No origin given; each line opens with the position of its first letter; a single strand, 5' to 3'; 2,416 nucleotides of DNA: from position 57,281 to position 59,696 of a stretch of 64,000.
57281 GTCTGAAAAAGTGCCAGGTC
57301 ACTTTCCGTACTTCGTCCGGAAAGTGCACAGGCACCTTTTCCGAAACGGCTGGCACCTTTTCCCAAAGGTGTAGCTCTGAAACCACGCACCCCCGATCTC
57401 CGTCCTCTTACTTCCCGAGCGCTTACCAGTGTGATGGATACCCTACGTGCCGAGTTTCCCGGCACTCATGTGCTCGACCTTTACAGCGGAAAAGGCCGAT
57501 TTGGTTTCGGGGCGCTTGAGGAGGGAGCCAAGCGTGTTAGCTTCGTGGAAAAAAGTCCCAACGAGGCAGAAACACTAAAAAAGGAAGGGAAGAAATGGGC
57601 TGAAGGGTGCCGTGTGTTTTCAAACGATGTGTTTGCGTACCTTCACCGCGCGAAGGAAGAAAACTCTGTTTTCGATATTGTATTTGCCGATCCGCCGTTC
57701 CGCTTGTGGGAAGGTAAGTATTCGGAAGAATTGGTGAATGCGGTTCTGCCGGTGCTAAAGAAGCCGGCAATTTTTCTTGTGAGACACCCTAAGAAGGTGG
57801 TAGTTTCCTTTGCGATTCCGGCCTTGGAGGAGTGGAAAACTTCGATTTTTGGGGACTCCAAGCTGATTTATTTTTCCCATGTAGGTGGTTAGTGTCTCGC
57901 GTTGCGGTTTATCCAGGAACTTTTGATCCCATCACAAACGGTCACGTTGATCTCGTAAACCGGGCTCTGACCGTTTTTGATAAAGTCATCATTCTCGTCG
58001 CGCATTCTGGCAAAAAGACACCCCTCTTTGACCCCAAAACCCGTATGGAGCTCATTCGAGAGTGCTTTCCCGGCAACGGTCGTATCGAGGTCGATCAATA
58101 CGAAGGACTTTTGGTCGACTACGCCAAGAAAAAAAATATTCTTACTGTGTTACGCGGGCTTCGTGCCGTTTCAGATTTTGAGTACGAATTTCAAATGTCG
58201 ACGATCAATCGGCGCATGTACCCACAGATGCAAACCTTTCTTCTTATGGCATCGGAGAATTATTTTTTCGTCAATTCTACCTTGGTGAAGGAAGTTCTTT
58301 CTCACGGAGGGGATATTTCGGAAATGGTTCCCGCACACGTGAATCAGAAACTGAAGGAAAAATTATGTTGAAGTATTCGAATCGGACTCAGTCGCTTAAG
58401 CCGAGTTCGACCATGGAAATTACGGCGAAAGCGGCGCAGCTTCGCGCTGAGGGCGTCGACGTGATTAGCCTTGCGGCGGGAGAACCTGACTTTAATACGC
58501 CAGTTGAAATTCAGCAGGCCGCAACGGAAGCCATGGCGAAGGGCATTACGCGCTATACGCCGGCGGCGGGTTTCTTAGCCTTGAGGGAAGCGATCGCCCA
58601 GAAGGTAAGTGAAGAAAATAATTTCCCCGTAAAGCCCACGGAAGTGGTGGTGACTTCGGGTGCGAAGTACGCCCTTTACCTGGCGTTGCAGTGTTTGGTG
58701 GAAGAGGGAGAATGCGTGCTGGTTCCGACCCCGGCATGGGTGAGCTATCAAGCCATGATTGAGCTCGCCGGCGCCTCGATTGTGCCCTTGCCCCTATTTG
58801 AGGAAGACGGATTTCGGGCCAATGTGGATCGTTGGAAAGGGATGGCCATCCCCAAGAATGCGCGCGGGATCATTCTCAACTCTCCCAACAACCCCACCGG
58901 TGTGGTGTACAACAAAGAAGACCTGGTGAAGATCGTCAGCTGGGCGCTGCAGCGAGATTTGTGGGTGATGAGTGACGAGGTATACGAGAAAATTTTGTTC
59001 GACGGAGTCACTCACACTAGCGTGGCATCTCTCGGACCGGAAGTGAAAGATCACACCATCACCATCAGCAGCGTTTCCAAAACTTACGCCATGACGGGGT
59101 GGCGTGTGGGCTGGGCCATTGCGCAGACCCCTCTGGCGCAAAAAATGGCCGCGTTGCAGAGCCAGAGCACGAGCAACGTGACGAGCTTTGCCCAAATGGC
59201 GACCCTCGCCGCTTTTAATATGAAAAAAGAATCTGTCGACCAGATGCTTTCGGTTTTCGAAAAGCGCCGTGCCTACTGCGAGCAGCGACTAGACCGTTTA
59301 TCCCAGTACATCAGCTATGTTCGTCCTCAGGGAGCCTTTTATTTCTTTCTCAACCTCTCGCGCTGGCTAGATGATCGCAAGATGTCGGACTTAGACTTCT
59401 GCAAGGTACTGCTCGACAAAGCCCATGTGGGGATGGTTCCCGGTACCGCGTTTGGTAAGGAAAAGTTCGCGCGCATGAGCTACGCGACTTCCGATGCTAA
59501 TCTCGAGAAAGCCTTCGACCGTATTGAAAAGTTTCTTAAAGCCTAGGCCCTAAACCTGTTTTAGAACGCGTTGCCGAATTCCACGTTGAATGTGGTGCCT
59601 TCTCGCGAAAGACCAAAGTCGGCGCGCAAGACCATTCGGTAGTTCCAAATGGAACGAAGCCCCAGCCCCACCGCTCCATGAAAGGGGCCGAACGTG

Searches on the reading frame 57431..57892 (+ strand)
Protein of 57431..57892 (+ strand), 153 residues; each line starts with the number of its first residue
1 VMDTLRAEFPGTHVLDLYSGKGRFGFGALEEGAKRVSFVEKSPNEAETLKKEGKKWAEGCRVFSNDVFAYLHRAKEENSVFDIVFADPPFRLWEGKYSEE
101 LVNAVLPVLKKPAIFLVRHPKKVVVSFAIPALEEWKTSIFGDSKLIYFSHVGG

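Call 8: search_protein_families(library=pfam, max_evalue=0.001, proteins=[window:57431-57892:+])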
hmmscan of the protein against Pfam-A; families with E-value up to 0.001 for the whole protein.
window:57431-57892:+ (153 aa): 4 families
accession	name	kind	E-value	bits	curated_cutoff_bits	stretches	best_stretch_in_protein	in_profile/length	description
PF03602.21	Cons_hypoth95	-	1.7e-20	73.9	24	1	3-148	34-181/182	Conserved hypothetical protein 95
PF13847.12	Methyltransf_31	-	0.0005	20.2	27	1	10-121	3-113/145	Methyltransferase domain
PF05175.20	MTS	-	0.00084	19.5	23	1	2-94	24-112/170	Methyltransferase small domain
PF13649.12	Methyltransf_25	-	0.00096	20.2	27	0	14-111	1-95/97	Methyltransferase domain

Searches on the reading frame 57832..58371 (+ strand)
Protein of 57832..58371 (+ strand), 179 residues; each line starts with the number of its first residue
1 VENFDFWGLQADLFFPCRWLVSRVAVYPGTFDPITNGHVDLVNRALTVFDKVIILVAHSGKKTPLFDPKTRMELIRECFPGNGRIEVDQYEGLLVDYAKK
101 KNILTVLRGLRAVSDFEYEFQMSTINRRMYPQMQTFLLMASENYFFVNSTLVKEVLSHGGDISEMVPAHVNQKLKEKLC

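Call 8: search_protein_families(library=pfam, max_evalue=0.001, proteins=[window:57832-58371:+])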
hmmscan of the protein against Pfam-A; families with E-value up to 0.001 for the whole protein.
window:57832-58371:+ (179 aa): 1 family
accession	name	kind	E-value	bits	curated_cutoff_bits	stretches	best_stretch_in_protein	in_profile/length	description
PF01467.32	CTP_transf_like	-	2e-21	77.1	21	1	26-154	1-132/133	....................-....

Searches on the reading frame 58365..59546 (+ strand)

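Call 8: search_protein_families(library=pfam, max_evalue=0.001, proteins=[window:58365-59546:+])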
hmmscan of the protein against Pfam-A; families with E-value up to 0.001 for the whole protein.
window:58365-59546:+ (393 aa): 2 families
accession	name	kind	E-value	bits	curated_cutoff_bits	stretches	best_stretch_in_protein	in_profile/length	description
PF00155.27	Aminotran_1_2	-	1.2e-72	245.5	19.7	1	32-387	2-361/361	Aminotransferase class I and II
PF04864.19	Alliinase_C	-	3.1e-05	23.5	22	1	171-318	143-283/363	Allinase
